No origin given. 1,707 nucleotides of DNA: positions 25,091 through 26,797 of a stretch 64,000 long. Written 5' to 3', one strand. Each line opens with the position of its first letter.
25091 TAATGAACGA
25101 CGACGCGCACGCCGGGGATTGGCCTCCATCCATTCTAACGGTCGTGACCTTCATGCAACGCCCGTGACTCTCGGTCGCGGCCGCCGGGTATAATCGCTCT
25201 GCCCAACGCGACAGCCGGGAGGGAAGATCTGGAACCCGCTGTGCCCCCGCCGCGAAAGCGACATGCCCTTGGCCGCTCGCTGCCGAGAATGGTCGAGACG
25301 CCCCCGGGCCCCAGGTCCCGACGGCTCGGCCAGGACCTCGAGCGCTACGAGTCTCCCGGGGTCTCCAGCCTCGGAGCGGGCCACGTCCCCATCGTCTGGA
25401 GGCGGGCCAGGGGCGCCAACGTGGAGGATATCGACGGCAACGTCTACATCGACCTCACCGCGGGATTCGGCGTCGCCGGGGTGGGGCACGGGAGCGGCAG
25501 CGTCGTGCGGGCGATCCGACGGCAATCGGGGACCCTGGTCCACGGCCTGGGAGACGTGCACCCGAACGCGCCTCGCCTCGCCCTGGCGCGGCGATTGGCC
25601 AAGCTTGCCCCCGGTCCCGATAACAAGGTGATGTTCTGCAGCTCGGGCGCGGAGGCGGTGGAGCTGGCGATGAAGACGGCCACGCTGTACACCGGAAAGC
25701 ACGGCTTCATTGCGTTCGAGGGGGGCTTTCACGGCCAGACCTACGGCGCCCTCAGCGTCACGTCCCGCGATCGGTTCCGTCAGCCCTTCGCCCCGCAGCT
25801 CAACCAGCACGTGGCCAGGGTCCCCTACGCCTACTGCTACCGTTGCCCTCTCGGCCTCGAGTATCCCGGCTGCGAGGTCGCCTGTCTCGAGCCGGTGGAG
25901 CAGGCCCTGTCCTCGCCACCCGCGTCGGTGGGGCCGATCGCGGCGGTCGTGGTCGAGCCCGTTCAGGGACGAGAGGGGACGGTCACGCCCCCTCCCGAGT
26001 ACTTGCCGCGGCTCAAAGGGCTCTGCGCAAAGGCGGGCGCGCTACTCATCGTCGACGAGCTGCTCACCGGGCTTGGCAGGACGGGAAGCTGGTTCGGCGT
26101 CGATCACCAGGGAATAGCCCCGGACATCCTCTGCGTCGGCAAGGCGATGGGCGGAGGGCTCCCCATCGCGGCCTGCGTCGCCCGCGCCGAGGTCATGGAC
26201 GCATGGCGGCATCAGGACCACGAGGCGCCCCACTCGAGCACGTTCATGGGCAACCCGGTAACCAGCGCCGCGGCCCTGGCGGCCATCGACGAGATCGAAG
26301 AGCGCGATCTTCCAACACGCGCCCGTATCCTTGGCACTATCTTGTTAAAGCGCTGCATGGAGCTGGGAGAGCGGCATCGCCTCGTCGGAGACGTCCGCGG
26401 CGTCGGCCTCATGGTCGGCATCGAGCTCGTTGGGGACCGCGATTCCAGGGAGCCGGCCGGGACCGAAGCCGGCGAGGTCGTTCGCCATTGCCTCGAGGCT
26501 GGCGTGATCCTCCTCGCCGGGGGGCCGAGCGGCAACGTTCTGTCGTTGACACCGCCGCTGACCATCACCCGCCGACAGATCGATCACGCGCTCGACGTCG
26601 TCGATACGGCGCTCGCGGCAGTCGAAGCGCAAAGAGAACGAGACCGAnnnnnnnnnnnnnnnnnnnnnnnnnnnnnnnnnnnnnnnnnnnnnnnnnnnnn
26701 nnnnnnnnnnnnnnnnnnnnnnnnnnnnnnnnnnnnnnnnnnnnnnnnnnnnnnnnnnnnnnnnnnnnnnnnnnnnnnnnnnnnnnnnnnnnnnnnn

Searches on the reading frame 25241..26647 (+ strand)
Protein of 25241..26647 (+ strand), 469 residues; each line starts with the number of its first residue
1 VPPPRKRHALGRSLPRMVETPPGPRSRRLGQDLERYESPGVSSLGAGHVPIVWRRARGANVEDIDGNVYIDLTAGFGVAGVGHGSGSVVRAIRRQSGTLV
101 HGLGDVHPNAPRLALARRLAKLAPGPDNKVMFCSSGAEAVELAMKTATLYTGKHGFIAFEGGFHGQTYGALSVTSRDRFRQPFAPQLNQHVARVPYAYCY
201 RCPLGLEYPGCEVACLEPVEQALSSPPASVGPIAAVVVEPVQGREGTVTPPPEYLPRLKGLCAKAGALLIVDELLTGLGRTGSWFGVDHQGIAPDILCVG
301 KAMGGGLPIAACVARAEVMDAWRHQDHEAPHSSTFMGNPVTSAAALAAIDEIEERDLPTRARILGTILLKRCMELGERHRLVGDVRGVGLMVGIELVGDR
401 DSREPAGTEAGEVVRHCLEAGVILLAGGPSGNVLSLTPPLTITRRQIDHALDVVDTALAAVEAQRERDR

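Call 39: search_protein_families(library=pfam, proteins=[window:25241-26647:+], max_evalue=0.00001)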
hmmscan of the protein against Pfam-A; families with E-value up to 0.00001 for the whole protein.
window:25241-26647:+ (469 aa): 1 family
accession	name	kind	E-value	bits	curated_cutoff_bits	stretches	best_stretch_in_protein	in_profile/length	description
PF00202.27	Aminotran_3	-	9.1e-104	347.8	30.5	1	46-458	6-403/403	Aminotransferase class-III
